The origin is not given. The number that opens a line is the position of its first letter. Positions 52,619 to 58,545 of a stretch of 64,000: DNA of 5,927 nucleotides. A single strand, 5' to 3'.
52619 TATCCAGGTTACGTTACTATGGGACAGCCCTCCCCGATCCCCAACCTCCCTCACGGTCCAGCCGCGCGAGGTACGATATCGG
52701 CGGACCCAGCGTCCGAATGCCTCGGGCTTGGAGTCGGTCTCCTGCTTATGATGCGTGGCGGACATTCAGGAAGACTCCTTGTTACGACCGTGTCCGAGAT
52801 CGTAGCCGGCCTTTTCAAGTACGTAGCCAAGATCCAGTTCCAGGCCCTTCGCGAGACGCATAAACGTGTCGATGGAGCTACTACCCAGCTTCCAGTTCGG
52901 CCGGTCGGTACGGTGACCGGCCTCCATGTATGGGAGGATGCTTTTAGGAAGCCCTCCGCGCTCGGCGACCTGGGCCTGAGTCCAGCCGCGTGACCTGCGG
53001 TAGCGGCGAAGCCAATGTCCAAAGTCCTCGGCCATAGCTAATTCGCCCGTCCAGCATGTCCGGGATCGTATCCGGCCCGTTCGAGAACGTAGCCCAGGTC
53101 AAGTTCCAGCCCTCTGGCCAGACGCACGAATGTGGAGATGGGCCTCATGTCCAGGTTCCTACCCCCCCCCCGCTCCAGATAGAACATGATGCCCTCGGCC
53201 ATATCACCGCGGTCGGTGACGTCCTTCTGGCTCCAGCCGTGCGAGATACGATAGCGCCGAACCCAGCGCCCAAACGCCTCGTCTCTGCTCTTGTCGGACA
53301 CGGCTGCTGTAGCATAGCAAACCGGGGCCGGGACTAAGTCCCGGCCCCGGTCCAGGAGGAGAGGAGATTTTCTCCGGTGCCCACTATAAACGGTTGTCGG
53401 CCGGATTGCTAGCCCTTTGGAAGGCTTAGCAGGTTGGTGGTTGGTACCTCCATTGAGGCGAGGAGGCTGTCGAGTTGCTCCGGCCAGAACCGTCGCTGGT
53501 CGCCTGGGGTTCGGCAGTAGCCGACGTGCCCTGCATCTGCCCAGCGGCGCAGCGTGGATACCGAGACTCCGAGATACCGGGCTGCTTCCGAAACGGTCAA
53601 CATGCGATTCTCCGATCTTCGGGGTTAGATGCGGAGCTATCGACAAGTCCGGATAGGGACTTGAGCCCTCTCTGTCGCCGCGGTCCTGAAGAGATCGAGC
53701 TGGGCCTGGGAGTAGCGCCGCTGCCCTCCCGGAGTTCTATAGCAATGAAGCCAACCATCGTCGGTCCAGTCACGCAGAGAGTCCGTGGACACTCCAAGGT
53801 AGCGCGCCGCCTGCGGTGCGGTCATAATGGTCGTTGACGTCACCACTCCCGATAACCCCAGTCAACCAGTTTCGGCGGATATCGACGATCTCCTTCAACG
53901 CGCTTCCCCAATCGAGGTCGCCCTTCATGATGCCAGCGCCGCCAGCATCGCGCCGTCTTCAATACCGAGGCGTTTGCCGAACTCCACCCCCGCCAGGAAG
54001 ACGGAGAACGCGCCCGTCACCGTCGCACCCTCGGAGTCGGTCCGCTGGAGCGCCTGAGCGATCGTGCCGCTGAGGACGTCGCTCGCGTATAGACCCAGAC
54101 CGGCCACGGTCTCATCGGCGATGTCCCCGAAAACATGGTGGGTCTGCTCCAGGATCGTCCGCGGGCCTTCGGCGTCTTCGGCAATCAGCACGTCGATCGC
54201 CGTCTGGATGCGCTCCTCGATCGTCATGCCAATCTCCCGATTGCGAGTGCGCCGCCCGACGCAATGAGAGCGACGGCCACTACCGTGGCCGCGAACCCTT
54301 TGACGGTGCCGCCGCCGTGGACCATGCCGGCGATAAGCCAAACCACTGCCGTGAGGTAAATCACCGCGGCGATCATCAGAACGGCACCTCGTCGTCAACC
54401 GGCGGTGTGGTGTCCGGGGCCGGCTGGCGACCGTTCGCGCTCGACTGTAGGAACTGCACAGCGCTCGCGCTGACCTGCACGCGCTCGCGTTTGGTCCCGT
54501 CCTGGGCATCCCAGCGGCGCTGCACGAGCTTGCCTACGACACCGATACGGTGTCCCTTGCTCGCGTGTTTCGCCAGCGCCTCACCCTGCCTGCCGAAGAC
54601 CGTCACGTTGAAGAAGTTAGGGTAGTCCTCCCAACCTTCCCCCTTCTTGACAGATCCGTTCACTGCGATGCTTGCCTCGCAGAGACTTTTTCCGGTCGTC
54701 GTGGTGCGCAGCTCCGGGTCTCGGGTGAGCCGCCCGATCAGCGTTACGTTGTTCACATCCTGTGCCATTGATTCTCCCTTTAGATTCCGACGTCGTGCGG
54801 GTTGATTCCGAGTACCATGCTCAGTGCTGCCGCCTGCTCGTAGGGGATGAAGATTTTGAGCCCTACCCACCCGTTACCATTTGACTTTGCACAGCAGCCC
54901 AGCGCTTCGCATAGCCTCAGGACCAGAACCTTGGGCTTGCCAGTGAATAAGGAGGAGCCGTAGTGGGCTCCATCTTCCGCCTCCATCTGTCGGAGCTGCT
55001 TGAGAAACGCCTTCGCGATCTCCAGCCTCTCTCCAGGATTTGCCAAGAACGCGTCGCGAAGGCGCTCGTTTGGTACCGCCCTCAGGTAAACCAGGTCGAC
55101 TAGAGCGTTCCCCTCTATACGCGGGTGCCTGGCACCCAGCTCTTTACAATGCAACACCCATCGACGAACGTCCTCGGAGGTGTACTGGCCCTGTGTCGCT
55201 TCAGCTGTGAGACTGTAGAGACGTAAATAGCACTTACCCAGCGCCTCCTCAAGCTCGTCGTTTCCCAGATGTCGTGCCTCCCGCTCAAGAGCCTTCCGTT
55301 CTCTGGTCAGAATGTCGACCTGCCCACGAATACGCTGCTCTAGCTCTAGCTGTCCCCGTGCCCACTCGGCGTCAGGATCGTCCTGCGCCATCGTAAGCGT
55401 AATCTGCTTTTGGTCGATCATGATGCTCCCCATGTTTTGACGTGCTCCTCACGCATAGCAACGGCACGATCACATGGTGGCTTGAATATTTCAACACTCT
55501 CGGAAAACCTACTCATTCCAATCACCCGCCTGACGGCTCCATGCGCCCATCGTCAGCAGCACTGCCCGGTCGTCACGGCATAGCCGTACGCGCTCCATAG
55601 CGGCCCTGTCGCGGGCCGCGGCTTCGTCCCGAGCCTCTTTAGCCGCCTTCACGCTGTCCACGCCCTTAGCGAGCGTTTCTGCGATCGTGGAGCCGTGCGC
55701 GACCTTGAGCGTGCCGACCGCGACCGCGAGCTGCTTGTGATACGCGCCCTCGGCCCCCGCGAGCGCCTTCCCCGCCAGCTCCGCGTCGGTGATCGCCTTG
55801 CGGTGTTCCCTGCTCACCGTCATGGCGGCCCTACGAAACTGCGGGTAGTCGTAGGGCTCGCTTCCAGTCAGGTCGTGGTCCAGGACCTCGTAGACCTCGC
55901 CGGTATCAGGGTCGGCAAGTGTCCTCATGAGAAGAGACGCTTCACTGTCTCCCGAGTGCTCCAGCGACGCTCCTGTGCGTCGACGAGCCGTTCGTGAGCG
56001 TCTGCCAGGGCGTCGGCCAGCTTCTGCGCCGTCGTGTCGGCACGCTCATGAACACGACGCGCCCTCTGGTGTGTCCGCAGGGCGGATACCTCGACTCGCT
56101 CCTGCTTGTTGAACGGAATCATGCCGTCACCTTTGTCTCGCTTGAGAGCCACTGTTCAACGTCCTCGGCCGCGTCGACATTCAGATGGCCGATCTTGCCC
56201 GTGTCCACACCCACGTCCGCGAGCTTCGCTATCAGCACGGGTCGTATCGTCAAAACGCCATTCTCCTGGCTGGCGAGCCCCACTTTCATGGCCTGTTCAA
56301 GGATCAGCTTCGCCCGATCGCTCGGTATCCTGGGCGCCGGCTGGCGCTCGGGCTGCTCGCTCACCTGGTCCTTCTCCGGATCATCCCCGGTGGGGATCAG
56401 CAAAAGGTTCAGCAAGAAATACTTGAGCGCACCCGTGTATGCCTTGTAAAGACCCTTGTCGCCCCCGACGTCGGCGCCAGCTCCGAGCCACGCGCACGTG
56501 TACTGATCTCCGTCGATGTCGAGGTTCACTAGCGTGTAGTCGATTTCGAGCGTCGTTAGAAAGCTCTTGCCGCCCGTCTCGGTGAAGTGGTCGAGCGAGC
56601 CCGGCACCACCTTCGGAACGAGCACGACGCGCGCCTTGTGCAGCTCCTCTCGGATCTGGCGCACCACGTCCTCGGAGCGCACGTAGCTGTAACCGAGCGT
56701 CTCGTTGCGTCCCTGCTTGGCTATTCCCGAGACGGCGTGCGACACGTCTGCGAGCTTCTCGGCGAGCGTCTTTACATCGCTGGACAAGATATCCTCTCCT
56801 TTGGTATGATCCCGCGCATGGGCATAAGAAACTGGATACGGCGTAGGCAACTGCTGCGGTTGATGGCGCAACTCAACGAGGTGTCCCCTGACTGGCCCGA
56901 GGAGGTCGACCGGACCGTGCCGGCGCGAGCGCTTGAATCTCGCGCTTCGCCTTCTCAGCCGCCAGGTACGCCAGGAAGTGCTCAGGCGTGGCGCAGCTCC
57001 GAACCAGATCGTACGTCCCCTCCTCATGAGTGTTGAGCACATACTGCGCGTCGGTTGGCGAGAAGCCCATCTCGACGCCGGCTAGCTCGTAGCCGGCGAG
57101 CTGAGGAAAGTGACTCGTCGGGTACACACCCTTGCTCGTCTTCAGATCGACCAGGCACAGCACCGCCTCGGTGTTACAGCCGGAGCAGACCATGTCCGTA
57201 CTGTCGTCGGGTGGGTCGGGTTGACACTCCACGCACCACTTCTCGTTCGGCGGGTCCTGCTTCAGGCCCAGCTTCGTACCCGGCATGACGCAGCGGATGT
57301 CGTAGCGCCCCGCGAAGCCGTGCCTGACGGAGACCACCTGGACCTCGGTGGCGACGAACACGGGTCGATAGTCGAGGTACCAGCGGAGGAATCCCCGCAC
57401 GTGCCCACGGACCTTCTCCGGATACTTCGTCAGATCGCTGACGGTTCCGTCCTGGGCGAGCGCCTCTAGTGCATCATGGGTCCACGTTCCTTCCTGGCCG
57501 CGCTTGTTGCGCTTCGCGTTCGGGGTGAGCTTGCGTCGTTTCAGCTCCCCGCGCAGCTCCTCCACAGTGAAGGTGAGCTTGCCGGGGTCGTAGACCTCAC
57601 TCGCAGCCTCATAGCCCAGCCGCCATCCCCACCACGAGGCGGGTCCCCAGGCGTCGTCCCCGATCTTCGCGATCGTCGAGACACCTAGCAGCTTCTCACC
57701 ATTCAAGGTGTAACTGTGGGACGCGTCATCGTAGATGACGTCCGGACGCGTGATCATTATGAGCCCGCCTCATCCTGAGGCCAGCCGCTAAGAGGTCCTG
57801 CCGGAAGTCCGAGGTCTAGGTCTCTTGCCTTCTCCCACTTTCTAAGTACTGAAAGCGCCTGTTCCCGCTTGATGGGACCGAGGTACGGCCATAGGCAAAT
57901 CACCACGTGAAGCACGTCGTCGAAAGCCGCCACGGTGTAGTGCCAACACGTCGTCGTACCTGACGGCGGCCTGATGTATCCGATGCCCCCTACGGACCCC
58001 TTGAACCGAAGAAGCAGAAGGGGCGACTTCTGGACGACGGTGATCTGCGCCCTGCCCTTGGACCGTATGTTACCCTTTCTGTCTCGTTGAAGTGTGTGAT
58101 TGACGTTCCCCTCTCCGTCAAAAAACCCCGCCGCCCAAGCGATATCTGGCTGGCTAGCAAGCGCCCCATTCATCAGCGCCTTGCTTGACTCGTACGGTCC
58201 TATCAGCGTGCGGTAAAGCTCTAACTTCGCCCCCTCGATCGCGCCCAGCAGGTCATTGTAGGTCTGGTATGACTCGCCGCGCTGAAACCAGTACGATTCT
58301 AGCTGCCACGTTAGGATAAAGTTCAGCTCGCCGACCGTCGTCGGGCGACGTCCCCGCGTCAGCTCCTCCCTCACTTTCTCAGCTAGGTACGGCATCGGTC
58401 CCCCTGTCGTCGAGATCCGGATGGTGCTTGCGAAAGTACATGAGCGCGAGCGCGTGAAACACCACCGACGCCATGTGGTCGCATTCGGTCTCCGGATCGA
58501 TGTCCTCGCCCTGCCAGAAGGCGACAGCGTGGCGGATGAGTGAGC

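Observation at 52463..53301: Triplicated XRE cassette: divergent recognition helices, conserved C-terminus, perfect 46-bp repeat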

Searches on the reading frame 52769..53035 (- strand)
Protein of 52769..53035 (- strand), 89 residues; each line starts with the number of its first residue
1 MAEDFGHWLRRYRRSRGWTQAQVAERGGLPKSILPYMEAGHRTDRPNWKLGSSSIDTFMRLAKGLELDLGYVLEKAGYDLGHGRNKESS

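Call 5: search_protein_families(library=pfam, proteins=[window:52769-53035:-], max_evalue=0.1)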
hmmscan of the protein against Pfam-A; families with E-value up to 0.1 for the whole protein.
window:52769-53035:- (89 aa): 4 families
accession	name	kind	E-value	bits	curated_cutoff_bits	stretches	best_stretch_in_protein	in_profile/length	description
PF13560.12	HTH_31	-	1.6e-07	32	27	1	4-46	1-44/64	Helix-turn-helix domain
PF01381.28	HTH_3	-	4.5e-07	30.2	23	1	9-42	1-34/55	Helix-turn-helix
PF12844.13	HTH_19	-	5.6e-05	23.4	30.2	1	9-77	4-63/64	Helix-turn-helix domain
PF13413.12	HTH_25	-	0.00097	19.4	24.6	1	9-41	2-34/62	Helix-turn-helix domain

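Call 9: search_protein_families(library=phrogs, proteins=[window:52769-53035:-], max_evalue=0.001)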
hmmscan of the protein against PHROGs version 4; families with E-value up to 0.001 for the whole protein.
window:52769-53035:- (89 aa): 2 families
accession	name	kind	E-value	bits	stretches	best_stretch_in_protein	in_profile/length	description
phrog_5823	-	transcription regulation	3.1e-09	37.5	1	1-82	3-76/404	transcriptional regulator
phrog_8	-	transcription regulation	0.00026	21.5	1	4-77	161-220/346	transcriptional regulator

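Call 10: search_dna_similar(query=window:52769-53035:-, collection=phages, mode=protein, max_rows=40, max_evalue=0.001)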
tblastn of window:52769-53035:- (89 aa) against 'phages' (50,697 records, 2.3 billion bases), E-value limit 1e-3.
No match.

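Call 13: find_homologous_proteins(query=window:52769-53035:-, max_evalue=0.001)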
Query window:52769-53035:- (89 aa): 1 proteins with E <= 0.001 among 2 candidates.
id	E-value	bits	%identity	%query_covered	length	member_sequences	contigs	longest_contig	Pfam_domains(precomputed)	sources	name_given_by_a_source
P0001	1.5e-54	200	100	100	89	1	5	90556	PF01381.29,PF13560.13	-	-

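Call 14: find_encoding_contigs(protein=P0001, flank=4000, max_places=10)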
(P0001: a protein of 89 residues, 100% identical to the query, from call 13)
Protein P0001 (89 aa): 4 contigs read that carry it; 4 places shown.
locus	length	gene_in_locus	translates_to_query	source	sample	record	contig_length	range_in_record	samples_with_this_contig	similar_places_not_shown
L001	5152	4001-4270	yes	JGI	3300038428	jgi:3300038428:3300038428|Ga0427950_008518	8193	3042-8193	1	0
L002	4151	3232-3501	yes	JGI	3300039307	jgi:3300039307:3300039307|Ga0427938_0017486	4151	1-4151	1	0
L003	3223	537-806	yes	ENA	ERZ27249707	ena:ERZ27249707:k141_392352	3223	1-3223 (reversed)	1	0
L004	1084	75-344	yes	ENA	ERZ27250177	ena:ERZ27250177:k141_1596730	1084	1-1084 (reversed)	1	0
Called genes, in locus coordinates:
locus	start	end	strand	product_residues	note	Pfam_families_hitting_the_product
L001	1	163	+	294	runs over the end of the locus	-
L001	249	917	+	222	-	PF04404:ERF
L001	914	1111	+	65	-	-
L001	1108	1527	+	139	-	-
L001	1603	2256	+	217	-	-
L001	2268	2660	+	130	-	PF00436:SSB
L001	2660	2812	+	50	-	-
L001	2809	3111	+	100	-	-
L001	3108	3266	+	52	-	-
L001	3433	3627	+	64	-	PF12728:HTH_17, PF13411:MerR_1 (weak), PF00376:MerR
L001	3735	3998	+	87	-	-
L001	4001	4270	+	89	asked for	PF13560:HTH_31 (weak), PF01381:HTH_3 (weak)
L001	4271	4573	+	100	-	PF13560:HTH_31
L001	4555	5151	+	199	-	?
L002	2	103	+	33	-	?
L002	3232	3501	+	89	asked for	PF13560:HTH_31 (weak), PF01381:HTH_3 (weak)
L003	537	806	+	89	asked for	PF13560:HTH_31 (weak), PF01381:HTH_3 (weak)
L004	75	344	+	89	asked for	PF13560:HTH_31 (weak), PF01381:HTH_3 (weak)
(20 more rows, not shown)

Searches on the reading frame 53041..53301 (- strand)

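Call 5: search_protein_families(library=pfam, proteins=[window:53041-53301:-], max_evalue=0.1)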
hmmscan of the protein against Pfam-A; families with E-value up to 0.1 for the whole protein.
window:53041-53301:- (87 aa): 1 family
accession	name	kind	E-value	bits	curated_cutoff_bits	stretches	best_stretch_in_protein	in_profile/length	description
PF13560.12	HTH_31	-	0.03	15.1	27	1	9-68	1-57/64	Helix-turn-helix domain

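Call 9: search_protein_families(library=phrogs, proteins=[window:53041-53301:-], max_evalue=0.001)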
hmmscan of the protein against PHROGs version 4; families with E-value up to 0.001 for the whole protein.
window:53041-53301:- (87 aa): 1 family
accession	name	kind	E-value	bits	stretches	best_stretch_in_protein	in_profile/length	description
phrog_5823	-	transcription regulation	0.00011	22.5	1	8-73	5-67/404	transcriptional regulator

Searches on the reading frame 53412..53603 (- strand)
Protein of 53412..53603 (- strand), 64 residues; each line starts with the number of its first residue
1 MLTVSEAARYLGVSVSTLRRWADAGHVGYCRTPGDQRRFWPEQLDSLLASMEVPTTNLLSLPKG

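Call 5: search_protein_families(library=pfam, proteins=[window:53412-53603:-], max_evalue=0.1)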
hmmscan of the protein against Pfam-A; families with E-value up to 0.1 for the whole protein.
window:53412-53603:- (64 aa): 19 families
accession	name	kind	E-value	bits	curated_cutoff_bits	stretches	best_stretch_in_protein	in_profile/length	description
PF12728.13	HTH_17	-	5.6e-12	46.2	27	1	1-50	1-49/51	Helix-turn-helix domain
PF00376.29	MerR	-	8.4e-08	32.4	28.2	1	3-39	1-38/38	MerR family regulatory protein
PF13411.12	MerR_1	-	9.4e-07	29.3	21.6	1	3-47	2-46/69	MerR HTH family regulatory protein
PF13384.12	HTH_23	-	6.9e-05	23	24.6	1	2-22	18-38/50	Homeodomain-like domain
PF13542.12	HTH_Tnp_ISL3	-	0.00023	21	27.4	1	1-24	27-49/51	Helix-turn-helix domain of transposase family ISL3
PF21321.3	HTH_66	-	0.00088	20.1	24.3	1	3-37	4-34/83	Putative DNA-binding HTH domain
PF02954.25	HTH_8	-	0.0013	18.9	22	1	4-20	21-37/42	Bacterial regulatory protein, Fis family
PF01527.26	HTH_Tnp_1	-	0.0023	18.6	24.1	1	3-22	25-44/75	Transposase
PF13551.12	HTH_29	-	0.0023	18.4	28.1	1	3-23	14-34/64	Winged helix-turn helix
PF13518.12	HTH_28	-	0.0031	18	25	1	3-22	14-33/52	Helix-turn-helix domain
PF01381.28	HTH_3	-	0.0066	16.9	23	1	2-21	10-29/55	Helix-turn-helix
PF13338.12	AbiEi_4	-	0.0094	16.5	25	1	2-26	14-37/49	Transcriptional regulator, AbiEi antitoxin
PF02042.20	RWP-RK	-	0.012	16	29.3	1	2-20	13-31/49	RWP-RK domain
PF20432.4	Xre-like-HTH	-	0.017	15.9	25.8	1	2-24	24-45/63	Antitoxin Xre-like helix-turn-helix domain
PF07453.19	NUMOD1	-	0.024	15.3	22.8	1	4-20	19-35/37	NUMOD1 domain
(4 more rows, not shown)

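Call 9: search_protein_families(library=phrogs, proteins=[window:53412-53603:-], max_evalue=0.001)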
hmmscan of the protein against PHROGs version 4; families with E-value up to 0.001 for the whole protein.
window:53412-53603:- (64 aa): 5 families
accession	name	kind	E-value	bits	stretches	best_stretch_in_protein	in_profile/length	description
phrog_66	-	integration and excision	1.4e-07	32.5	1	1-50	93-142/412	excisionase and transcriptional regulator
phrog_2474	-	transcription regulation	3.4e-05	24.7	1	2-27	49-74/118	MerR-like transcriptional regulator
phrog_6620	-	integration and excision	4.1e-05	24.2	1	1-50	1-51/201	transposase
phrog_1729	-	unknown function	9.9e-05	23.4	1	3-48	94-138/142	-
phrog_2907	-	integration and excision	0.00083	20.8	1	1-34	6-39/117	excisionase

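Call 25: find_encoding_contigs(protein=window:53412-53603:-, flank=2500, max_places=10)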
Protein window:53412-53603:- (64 aa): 7 contigs read that carry it; 3 places shown.
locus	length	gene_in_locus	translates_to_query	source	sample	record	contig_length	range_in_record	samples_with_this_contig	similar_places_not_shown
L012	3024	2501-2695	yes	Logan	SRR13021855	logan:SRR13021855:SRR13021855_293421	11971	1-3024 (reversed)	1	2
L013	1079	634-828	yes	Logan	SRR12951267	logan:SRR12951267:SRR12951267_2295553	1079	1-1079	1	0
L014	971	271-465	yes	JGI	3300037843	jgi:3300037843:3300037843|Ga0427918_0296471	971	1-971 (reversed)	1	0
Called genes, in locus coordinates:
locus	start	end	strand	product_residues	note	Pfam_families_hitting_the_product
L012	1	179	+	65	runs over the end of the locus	-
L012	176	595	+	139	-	-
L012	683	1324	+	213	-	-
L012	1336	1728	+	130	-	PF00436:SSB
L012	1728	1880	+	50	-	-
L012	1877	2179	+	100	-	-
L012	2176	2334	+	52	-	-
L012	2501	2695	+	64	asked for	PF12728:HTH_17, PF13411:MerR_1 (weak), PF00376:MerR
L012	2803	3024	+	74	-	?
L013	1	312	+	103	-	?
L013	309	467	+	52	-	-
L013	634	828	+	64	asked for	PF12728:HTH_17, PF13411:MerR_1 (weak), PF00376:MerR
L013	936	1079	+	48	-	?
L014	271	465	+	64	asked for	PF12728:HTH_17, PF13411:MerR_1 (weak), PF00376:MerR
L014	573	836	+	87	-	-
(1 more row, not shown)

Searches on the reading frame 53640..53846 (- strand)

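Call 5: search_protein_families(library=pfam, proteins=[window:53640-53846:-], max_evalue=0.1)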
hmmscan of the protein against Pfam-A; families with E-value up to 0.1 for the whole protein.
window:53640-53846:- (69 aa): 4 families
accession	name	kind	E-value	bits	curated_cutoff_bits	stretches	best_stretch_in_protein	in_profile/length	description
PF13411.12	MerR_1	-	1.5e-09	38.3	21.6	1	8-55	1-48/69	MerR HTH family regulatory protein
PF12728.13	HTH_17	-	2.3e-09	37.8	27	1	8-53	2-46/51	Helix-turn-helix domain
PF00376.29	MerR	-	5.8e-07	29.7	28.2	1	12-45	4-38/38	MerR family regulatory protein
PF13384.12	HTH_23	-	0.0085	16.3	24.6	1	8-28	18-38/50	Homeodomain-like domain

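Call 9: search_protein_families(library=phrogs, proteins=[window:53640-53846:-], max_evalue=0.001)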
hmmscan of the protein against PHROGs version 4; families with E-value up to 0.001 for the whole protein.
window:53640-53846:- (69 aa): 5 families
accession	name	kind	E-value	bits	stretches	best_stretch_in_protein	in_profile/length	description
phrog_66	-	integration and excision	8.9e-07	29.9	1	4-55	90-141/412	excisionase and transcriptional regulator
phrog_6620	-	integration and excision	2e-05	25.3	1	8-59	2-55/201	transposase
phrog_2474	-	transcription regulation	4e-05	24.5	1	6-61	47-103/118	MerR-like transcriptional regulator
phrog_25900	-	transcription regulation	4.6e-05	24.2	1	8-51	18-62/83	transcriptional regulator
phrog_2907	-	integration and excision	0.00025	22.4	1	4-47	3-45/117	excisionase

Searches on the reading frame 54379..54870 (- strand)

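Call 9: search_protein_families(library=phrogs, proteins=[window:54379-54870:-], max_evalue=0.001)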
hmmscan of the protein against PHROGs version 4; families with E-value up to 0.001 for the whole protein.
window:54379-54870:- (164 aa): 3 families
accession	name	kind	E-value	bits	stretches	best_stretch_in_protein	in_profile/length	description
phrog_44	-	DNA, RNA and nucleotide metabolism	1.4e-40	140.8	1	25-164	73-228/271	single strand DNA binding protein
phrog_25370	-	unknown function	1.3e-08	35.4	1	39-76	2-39/48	-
phrog_12631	-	DNA, RNA and nucleotide metabolism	2.5e-06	28.6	1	32-81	22-69/78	single strand DNA binding protein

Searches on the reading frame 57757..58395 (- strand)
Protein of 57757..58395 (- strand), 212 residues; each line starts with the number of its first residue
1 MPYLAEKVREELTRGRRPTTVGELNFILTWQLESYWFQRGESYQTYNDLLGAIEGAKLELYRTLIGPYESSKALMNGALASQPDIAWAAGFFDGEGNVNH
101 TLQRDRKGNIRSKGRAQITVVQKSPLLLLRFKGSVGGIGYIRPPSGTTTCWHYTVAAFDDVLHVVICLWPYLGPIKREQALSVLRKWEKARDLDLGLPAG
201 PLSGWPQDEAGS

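Call 59: search_protein_families(library=pfam, proteins=[window:57757-58395:-], max_evalue=0.001)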
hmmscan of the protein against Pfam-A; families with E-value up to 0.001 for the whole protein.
window:57757-58395:- (212 aa): 2 families
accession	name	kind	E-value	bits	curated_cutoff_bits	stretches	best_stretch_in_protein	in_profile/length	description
PF21840.1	DUF6899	-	1e-14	55.3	27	1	1-77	1-83/85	Domain of unknown function (DUF6899)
PF00961.24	LAGLIDADG_1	-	0.00098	20.4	23.1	0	89-164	2-77/102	LAGLIDADG endonuclease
